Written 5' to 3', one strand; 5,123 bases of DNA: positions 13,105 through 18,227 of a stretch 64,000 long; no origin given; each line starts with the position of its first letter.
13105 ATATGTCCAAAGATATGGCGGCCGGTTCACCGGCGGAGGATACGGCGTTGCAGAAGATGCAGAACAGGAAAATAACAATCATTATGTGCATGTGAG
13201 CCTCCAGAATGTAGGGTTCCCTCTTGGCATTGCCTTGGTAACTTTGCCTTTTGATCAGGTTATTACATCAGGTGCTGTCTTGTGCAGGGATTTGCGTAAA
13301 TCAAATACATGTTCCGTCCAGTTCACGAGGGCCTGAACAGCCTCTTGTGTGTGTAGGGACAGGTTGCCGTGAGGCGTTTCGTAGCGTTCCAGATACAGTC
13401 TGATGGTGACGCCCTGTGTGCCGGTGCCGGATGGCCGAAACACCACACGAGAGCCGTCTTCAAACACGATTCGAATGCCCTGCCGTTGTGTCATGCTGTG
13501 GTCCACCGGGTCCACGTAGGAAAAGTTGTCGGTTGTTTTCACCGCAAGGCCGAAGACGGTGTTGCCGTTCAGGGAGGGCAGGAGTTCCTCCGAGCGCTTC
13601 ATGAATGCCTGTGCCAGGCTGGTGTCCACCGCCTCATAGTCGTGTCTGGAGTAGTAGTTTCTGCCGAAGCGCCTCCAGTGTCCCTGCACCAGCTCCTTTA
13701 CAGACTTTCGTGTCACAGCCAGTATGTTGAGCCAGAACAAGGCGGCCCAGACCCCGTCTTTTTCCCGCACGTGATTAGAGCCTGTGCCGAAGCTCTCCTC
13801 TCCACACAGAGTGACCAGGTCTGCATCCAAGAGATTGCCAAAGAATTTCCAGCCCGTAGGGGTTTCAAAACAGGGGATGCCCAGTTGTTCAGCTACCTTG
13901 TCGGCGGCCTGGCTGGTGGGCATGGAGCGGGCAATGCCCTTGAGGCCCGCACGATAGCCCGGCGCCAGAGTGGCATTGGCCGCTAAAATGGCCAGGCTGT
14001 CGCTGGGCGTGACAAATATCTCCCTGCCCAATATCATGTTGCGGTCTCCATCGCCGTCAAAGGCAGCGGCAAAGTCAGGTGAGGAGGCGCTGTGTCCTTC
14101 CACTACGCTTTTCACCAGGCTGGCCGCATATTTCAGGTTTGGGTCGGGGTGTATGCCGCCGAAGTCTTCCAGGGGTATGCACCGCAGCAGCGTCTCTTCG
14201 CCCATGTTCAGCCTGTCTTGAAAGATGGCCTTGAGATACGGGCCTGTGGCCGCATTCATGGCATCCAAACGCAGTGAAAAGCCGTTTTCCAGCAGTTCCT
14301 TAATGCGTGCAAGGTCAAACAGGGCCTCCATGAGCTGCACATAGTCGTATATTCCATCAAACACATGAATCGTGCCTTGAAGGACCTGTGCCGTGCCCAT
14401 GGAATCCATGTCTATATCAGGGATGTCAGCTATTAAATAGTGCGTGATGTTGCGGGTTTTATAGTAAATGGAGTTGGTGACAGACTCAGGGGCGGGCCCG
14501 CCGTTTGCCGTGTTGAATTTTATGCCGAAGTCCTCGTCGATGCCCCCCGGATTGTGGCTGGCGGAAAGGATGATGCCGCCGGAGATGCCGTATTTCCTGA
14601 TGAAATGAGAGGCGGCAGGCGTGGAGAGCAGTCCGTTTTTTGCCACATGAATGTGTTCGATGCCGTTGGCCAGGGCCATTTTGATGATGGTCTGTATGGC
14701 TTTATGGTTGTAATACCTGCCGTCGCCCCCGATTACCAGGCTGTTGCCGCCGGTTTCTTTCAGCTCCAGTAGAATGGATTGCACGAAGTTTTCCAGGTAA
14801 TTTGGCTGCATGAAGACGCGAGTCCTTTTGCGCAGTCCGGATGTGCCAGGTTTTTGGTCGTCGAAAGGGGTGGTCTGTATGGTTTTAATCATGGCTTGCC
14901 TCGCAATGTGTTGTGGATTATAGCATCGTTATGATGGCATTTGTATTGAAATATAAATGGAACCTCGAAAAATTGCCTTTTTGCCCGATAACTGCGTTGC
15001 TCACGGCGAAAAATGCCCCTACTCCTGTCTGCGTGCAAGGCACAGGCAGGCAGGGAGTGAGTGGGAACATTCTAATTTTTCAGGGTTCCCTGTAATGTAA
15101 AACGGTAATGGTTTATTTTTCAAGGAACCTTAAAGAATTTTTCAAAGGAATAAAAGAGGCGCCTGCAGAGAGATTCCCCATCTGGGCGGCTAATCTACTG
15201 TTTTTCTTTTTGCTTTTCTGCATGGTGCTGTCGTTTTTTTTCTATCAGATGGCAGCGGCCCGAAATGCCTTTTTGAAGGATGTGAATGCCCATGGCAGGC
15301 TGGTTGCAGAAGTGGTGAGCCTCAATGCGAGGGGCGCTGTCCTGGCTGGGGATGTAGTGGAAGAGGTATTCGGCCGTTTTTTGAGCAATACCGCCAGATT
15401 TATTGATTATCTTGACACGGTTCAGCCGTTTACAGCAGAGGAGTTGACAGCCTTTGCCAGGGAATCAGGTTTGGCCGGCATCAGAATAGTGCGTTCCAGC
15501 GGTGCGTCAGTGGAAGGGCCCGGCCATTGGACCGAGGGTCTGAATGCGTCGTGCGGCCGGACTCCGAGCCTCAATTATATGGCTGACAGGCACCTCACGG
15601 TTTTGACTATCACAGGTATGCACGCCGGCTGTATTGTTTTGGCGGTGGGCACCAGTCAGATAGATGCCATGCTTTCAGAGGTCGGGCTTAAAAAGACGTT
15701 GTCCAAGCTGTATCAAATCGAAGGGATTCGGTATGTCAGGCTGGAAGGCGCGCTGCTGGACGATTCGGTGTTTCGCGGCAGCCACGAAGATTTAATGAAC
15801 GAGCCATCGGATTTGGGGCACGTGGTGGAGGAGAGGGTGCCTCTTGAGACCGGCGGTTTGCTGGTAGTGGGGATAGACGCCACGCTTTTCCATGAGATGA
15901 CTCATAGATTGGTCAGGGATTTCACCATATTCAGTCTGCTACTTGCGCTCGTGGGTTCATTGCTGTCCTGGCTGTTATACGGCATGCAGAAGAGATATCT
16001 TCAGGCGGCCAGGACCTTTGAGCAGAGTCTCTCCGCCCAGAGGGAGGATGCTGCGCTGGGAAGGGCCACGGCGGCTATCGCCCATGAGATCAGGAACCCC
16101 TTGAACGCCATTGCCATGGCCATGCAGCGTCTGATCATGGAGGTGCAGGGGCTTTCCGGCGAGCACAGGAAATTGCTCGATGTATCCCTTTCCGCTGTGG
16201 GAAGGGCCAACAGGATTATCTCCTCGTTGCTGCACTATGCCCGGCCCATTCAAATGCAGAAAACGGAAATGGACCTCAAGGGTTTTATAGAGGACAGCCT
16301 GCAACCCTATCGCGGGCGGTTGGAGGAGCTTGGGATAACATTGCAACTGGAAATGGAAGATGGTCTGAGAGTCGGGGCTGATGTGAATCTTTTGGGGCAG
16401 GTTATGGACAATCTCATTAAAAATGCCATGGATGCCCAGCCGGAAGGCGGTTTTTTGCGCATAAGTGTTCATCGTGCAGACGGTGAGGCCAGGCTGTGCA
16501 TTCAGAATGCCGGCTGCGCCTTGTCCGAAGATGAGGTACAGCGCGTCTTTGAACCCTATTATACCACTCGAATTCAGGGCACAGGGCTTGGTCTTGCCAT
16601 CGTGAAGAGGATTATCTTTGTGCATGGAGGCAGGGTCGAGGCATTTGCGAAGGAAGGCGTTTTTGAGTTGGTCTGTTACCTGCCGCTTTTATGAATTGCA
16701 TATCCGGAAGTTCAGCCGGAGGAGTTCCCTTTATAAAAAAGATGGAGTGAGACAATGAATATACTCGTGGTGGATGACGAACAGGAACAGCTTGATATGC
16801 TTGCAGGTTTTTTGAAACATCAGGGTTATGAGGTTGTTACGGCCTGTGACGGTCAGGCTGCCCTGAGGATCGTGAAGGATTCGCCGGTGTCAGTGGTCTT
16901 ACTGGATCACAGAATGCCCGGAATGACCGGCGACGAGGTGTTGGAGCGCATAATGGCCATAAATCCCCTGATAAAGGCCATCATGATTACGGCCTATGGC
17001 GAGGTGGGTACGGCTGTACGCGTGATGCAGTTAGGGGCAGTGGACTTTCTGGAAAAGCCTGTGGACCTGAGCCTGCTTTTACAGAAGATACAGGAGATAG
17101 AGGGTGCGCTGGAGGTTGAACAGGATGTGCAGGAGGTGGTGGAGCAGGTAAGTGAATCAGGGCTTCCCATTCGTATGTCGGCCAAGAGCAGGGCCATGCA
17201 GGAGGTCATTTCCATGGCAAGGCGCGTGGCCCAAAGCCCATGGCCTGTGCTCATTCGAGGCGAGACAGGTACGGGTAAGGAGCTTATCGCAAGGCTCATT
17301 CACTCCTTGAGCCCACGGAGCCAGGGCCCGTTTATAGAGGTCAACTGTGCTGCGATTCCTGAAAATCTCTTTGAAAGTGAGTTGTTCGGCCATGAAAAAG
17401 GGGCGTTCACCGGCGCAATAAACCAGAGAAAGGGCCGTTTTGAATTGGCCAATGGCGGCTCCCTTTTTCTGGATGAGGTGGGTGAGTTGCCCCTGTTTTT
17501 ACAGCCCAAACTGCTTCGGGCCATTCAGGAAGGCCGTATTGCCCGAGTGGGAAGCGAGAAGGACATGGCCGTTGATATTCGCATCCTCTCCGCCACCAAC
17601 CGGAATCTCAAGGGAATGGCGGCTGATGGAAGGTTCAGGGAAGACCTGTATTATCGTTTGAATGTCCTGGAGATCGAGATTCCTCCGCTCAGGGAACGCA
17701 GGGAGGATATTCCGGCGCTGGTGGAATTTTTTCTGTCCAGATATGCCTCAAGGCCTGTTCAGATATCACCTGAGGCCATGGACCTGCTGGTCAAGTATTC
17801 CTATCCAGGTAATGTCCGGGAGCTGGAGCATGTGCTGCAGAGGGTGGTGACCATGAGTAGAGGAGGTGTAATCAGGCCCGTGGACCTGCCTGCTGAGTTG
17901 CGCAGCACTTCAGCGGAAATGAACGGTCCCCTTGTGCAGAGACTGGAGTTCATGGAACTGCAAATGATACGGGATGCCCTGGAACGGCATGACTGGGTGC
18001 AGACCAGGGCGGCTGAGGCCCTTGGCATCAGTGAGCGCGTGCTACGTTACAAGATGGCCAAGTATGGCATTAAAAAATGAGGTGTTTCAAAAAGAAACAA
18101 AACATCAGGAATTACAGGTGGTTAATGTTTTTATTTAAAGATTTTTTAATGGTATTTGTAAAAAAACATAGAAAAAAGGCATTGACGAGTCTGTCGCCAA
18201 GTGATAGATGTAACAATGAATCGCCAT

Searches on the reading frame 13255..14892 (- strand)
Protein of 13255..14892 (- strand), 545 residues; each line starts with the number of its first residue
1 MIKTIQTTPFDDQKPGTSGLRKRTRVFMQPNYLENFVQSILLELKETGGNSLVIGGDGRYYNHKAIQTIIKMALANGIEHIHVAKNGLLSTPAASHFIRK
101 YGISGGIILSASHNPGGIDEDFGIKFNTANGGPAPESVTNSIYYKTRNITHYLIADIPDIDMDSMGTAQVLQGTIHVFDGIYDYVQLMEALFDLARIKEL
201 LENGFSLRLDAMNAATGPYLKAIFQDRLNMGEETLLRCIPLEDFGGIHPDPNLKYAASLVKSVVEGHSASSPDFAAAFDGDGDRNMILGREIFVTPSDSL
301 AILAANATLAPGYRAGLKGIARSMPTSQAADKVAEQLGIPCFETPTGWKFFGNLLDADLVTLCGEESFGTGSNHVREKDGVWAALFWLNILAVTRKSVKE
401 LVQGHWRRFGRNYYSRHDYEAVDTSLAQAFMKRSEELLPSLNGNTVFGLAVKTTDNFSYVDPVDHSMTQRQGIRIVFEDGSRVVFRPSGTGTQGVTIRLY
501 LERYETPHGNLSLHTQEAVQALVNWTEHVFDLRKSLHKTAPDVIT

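Call 66: search_protein_families(library=ncbifam, proteins=[window:13255-14892:-], max_evalue=1e-10)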
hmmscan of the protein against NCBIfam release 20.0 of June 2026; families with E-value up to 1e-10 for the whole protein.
window:13255-14892:- (545 aa): 6 families
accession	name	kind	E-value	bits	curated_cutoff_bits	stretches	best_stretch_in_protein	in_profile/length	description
NF005737.0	PRK07564.1-1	equivalog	1.7e-258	858.7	378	1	2-545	3-543/543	alpha-D-glucose phosphate-specific phosphoglucomutase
TIGR03990.1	Arch_GlmM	equivalog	1.1e-31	110.2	439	1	16-461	5-413/444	phosphoglucosamine mutase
TIGR01132.1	pgm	equivalog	9.8e-28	96.9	778.05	1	35-435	63-467/546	phosphoglucomutase (alpha-D-glucose-1,6-bisphosphate-dependent)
TIGR01455.1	glmM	equivalog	2.7e-19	69.2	447.55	1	41-403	30-362/442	phosphoglucosamine mutase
NF046027.1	PhglucPhmanMutPgmG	equivalog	3.6e-12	45.7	600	0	198-401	164-361/460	phosphoglucomutase/phosphomannomutase PgmG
NF007088.0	PRK09542.1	equivalog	9.4e-12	44.6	618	1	41-446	38-411/456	phosphomannomutase/phosphoglucomutase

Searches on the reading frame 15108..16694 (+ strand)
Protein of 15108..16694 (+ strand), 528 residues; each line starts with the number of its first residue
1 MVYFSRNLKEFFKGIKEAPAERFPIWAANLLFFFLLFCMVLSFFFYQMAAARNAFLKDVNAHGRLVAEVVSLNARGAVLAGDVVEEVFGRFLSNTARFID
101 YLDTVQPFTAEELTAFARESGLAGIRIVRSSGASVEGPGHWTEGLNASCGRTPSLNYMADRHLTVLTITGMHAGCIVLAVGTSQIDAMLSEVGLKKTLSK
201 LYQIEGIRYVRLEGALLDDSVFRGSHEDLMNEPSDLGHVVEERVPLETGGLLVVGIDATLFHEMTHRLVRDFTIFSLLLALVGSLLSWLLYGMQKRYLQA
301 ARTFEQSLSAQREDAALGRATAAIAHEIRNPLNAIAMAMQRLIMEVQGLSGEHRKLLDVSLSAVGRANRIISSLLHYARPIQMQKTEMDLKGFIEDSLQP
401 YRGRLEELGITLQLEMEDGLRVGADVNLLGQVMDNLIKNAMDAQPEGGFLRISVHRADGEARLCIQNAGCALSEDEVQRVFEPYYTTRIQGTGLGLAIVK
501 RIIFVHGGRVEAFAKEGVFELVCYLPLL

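Call 66: search_protein_families(library=ncbifam, proteins=[window:15108-16694:+], max_evalue=1e-10)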
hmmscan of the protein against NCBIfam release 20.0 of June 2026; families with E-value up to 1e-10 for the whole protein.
window:15108-16694:+ (528 aa): 60 families (the best 25 are shown)
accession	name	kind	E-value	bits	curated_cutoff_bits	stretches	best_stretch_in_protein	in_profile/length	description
NF008468.0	PRK11360.1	equivalog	2.7e-49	168.1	646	1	302-518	381-598/616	two-component system sensor histidine kinase AtoS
NF007688.0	PRK10364.1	equivalog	7.4e-49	166.7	479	1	248-517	172-440/460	two-component system sensor histidine kinase ZraS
TIGR01386.1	cztS_silS_copS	subfamily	1.3e-28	100.2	292.55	1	321-517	245-448/457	heavy metal sensor histidine kinase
NF053867.1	SprKinKinDBac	equivalog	5.7e-28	97.6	775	1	263-511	239-480/500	sporulation kinase KinD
NF046044.1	PnpS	equivalog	2.5e-27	95.9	400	1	322-513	175-376/390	two-component system histidine kinase PnpS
NF008312.0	PRK11100.1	equivalog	3e-27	95.6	356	1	320-516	259-462/477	two-component system sensor histidine kinase CreC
NF033091.0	HK_VanS_ACDEFG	equivalog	3.2e-26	92.1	400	1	323-525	80-292/293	vancomycin resistance histidine kinase VanS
NF010411.0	PRK13837.1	equivalog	3.4e-24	84.9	647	1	298-515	431-662/828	two-component system VirA-like sensor kinase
NF052574.1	HisKinEspCMyxo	equivalog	5.4e-24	84.4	1200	1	296-517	396-626/785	serine histidine kinase EspC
NF058527.1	HistKinChvGCaul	equivalog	1.7e-22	79.9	740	1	306-515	297-515/535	two-component sensor histidine kinase ChvG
NF049962.1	HisKinFlgSCampy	equivalog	8.5e-22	77.5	600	1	315-511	130-324/338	fla regulon two-component system sensor histidine kinase FlgS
NF033092.0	HK_WalK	equivalog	2.3e-21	76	725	1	322-517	377-583/594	cell wall metabolism sensor histidine kinase WalK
TIGR02966.1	phoR_proteo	equivalog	2.6e-21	76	334.2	1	322-512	119-319/333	phosphate regulon sensor histidine kinase PhoR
TIGR02956.1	TMAO_torS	equivalog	3.5e-21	75.1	676.5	1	321-511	468-665/967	TMAO reductase system sensor histidine kinase/response regulator TorS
NF012163.2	BaeS_SmeS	equivalog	1.1e-20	74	500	1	321-512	244-442/457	sensor histidine kinase efflux regulator BaeS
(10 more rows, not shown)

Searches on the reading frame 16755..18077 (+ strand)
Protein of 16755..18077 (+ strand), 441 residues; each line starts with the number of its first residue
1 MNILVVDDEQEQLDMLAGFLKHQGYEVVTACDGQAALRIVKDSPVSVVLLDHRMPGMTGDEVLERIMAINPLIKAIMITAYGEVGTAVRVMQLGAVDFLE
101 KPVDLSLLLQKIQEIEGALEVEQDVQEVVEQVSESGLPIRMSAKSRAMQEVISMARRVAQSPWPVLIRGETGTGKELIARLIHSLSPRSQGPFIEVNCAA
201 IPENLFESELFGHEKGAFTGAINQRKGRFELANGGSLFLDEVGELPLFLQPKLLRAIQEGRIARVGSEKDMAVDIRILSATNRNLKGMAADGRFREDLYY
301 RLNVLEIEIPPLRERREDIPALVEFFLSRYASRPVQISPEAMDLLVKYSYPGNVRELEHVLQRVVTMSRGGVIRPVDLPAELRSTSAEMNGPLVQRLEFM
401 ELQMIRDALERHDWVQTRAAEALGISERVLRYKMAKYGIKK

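Call 7: search_protein_families(library=pfam, proteins=[window:16755-18077:+], max_evalue=0.01)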
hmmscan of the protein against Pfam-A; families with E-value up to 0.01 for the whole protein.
window:16755-18077:+ (441 aa): 8 families
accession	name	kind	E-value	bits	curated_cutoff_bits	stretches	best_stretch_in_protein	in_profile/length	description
PF00158.32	Sigma54_activat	-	2.3e-72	242.6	20.2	1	143-308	3-168/168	Sigma-54 interaction domain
PF00072.30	Response_reg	-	4.3e-28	98.2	30.2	1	3-113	1-111/111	Response regulator receiver domain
PF25601.1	AAA_lid_14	-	2.7e-25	88.4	27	1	313-388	1-80/87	AAA+ ATPase lid domain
PF14532.12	Sigma54_activ_2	-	2e-19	70.6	25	1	143-312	2-138/138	Sigma-54 interaction domain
PF02954.25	HTH_8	-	9.4e-15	54.5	22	1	397-437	2-42/42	Bacterial regulatory protein, Fis family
PF07728.20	AAA_5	-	0.00017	22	22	1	164-284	1-124/139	AAA domain (dynein-related subfamily)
PF01078.27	Mg_chelatase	-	0.00018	21.4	20.3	1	165-284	25-159/207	Magnesium chelatase, subunit ChlI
PF18024.7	HTH_50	-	0.0032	17.6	27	1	399-440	10-50/50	Helix-turn-helix domain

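Call 27: search_protein_families(library=ncbifam, proteins=[window:16755-18077:+], max_evalue=0.01)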
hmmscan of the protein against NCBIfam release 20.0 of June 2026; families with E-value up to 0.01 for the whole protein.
window:16755-18077:+ (441 aa): 113 families (the best 25 are shown)
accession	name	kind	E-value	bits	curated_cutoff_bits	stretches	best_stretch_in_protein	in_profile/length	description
NF008469.0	PRK11361.1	equivalog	2.8e-133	445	714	1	2-440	6-457/461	acetoacetate metabolism transcriptional regulator AtoC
TIGR01818.1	ntrC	equivalog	7e-118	394.3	558.6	1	3-410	1-412/463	nitrogen regulation protein NR(I)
NF007689.0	PRK10365.1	equivalog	9.3e-115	383.9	760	1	2-435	7-440/441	sigma-54-dependent response regulator transcription factor ZraR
TIGR01817.1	nifA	equivalog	1.6e-113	380.3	528.85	2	133-381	190-441/534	nif-specific transcriptional activator NifA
TIGR02915.1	PEP_resp_reg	equivalog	1.2e-112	377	502.6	1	3-440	1-445/445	PEP-CTERM-box response regulator transcription factor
NF041552.1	TF_PrdR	equivalog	1.2e-103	347.5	795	1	125-438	254-577/577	sigma-54 dependent transcriptional regulator PrdR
NF003451.0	PRK05022.1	equivalog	5.4e-101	338.8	476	1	111-436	164-507/512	nitric oxide reductase transcriptional regulator NorR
NF038308.1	RNA_repair_RtcR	equivalog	9e-101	338.3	650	1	121-439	159-518/530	RNA repair transcriptional activator RtcR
NF011695.0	PRK15115.1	equivalog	1.2e-100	337.4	763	1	2-424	8-423/445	two-component system response regulator GlrR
NF008176.1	PRK10923.1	equivalog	5.3e-98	328.6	620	1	3-390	6-393/469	nitrogen regulation protein NR(I)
NF041946.1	LuxO_transreg_Vib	equivalog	8.5e-97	324.8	800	1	11-390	7-388/463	quorum-sensing sigma-54 dependent transcriptional regulator LuxO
NF051870.1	NAssimRespRegNtrX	equivalog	1e-96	324.6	600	1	2-412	3-416/452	nitrogen assimilation response regulator NtrX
NF050807.1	TransRegFlbDCaul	equivalog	1.7e-95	320.5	750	1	127-437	108-438/454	sigma-54-dependent transcriptional regulator FlbD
NF049963.1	RespRegFlgRCampy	domain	9.1e-95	318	750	1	1-438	1-428/429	fla regulon two-component system response regulator FlgR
NF011958.0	PRK15429.1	equivalog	2.5e-88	297.4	830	1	103-441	344-688/692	formate hydrogenlyase transcriptional activator FlhA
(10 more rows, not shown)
